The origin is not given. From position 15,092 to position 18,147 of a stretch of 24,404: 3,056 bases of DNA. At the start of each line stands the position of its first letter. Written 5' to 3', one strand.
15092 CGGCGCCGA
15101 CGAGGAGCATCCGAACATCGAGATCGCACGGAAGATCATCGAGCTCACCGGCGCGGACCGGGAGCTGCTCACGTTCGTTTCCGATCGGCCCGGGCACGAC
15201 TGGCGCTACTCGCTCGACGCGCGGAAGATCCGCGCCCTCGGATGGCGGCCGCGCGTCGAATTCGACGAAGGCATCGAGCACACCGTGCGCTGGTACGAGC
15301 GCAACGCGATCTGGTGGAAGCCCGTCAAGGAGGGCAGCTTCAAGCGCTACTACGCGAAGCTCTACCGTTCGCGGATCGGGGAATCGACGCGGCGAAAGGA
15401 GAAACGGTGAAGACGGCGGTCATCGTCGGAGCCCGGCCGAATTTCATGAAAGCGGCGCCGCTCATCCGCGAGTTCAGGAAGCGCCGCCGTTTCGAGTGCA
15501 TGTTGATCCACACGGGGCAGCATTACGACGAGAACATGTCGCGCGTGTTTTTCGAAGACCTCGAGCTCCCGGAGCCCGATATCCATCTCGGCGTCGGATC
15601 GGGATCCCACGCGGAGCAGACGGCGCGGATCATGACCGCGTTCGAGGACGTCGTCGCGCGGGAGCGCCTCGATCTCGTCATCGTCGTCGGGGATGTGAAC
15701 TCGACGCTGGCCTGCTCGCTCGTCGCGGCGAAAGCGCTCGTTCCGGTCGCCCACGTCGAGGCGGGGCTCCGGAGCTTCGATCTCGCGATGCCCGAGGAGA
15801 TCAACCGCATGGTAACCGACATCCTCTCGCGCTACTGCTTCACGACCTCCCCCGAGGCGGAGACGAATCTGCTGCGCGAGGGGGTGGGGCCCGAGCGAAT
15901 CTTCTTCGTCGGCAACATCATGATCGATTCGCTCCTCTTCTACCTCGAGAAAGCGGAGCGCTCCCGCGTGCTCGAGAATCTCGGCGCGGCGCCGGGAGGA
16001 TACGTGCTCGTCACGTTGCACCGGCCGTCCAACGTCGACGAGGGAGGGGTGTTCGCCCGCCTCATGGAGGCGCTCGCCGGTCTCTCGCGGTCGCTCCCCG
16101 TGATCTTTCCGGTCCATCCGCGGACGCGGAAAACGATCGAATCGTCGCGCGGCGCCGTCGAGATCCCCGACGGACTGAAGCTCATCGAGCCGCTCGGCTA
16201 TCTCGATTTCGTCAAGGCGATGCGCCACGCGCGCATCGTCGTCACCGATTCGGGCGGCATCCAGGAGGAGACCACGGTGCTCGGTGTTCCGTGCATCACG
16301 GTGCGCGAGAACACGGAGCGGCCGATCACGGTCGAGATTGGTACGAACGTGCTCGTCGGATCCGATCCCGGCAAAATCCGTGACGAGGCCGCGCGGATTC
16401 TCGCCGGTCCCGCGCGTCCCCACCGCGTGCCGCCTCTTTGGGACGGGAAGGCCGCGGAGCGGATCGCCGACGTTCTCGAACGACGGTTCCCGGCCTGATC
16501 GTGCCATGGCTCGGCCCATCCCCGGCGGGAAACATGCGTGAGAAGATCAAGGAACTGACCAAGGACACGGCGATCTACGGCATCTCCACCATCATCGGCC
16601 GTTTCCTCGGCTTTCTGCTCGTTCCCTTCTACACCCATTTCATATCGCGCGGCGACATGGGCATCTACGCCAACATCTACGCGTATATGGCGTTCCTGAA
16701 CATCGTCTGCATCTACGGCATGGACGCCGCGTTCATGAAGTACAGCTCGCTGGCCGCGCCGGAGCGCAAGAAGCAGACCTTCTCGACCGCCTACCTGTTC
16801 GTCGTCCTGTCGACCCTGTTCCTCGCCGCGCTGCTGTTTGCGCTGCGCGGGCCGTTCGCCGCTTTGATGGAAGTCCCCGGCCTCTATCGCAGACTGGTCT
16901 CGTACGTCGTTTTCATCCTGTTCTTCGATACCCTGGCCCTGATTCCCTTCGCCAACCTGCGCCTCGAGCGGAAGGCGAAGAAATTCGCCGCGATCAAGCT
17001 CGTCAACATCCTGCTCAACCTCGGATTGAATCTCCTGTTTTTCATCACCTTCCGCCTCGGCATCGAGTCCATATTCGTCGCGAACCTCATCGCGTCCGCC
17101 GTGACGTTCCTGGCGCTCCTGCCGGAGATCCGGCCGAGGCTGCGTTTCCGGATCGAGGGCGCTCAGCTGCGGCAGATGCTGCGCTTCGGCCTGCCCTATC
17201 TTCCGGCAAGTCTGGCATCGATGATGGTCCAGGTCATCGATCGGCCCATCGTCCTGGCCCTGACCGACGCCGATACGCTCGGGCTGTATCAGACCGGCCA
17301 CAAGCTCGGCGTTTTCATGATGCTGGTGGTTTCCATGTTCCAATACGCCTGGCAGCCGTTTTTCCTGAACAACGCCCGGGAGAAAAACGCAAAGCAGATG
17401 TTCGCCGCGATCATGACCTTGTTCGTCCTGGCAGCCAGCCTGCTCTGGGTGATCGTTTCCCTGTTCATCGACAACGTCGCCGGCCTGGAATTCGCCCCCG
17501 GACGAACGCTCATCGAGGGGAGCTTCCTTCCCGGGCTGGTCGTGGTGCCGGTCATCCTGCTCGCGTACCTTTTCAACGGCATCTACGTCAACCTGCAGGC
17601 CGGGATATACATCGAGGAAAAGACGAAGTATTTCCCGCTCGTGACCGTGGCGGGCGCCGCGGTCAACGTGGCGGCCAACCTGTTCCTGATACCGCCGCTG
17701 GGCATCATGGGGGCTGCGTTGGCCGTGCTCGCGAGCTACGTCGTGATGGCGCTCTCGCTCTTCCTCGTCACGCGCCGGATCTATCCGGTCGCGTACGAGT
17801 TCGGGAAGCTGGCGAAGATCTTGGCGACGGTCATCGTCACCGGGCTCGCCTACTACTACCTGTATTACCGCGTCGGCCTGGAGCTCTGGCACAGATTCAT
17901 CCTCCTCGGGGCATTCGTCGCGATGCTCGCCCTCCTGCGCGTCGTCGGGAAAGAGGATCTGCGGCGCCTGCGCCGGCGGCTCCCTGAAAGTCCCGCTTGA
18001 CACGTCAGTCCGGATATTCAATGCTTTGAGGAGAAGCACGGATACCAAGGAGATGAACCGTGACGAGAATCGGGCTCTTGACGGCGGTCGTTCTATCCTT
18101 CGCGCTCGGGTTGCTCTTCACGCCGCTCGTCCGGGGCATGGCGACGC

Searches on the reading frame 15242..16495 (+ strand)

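Call 22: search_protein_families(library=pfam, proteins=[window:15242-16495:+], max_evalue=0.00001)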
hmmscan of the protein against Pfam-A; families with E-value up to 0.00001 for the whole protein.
window:15242-16495:+ (418 aa): 1 family
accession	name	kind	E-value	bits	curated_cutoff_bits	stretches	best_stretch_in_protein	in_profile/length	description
PF02350.25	Epimerase_2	-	2.9e-113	378.7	30.6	1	77-413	2-347/347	UDP-N-acetylglucosamine 2-epimerase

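Call 40: search_protein_families(library=ncbifam, proteins=[window:15407-16495:+], max_evalue=1e-10)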
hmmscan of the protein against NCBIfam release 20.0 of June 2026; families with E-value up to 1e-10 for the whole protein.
window:15407-16495:+ (363 aa): 2 families
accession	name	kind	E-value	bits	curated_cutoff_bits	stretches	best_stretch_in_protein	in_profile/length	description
TIGR00236.1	wecB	equivalog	4.4e-103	345.3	210.15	1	1-359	1-364/366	non-hydrolyzing UDP-N-acetylglucosamine 2-epimerase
TIGR03568.1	NeuC_NnaA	equivalog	2.2e-28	99.2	235.9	1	2-299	2-306/365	UDP-N-acetylglucosamine 2-epimerase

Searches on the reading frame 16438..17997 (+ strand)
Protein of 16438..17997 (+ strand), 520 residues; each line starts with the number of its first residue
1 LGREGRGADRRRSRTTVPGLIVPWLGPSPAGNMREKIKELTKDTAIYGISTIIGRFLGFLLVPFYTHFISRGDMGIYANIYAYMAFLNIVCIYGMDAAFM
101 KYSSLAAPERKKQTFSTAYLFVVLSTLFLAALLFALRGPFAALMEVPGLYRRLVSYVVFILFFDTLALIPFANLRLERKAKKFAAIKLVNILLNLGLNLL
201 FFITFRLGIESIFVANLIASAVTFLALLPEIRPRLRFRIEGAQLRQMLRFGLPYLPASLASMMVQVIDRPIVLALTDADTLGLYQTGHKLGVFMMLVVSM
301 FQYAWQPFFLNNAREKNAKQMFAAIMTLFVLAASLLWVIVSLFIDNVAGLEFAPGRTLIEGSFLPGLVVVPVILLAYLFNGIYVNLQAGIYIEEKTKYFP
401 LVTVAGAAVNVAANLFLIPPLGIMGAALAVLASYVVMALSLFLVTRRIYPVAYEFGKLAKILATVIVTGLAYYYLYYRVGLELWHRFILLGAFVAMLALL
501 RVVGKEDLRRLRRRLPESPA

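Call 22: search_protein_families(library=pfam, proteins=[window:16438-17997:+], max_evalue=0.00001)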
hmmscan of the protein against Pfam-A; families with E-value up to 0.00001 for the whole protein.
window:16438-17997:+ (520 aa): 2 families
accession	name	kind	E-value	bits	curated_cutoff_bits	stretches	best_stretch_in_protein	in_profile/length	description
PF13440.11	Polysacc_synt_3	-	5.4e-17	62.4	23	1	68-309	5-240/293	Polysaccharide biosynthesis protein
PF01943.22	Polysacc_synt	-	1.6e-14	54.4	28.2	1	40-309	1-270/274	Polysaccharide biosynthesis protein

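Call 40: search_protein_families(library=ncbifam, proteins=[window:16534-17997:+], max_evalue=1e-10)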
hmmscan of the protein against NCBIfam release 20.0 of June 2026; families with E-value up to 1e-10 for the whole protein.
window:16534-17997:+ (488 aa): 1 family
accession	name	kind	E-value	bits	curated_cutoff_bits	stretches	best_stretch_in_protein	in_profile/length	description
NF050818.1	PolSacchBiosHfsF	equivalog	1.8e-11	43.8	700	1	20-446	14-436/468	polysaccharide biosynthesis protein HfsF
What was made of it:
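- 11040..19166 (+): Candidate glycan-precursor cluster; context only, no link to the tail is shown. It holds two 4,6-dehydratase/epimerase-type enzymes, UDP-glucose 6-dehydrogenase, RmlB, WecB, a Wzx-type flippase and a WecA/MraY-type initiating transferase. Pfam and NCBIfam (calls 22, 40).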
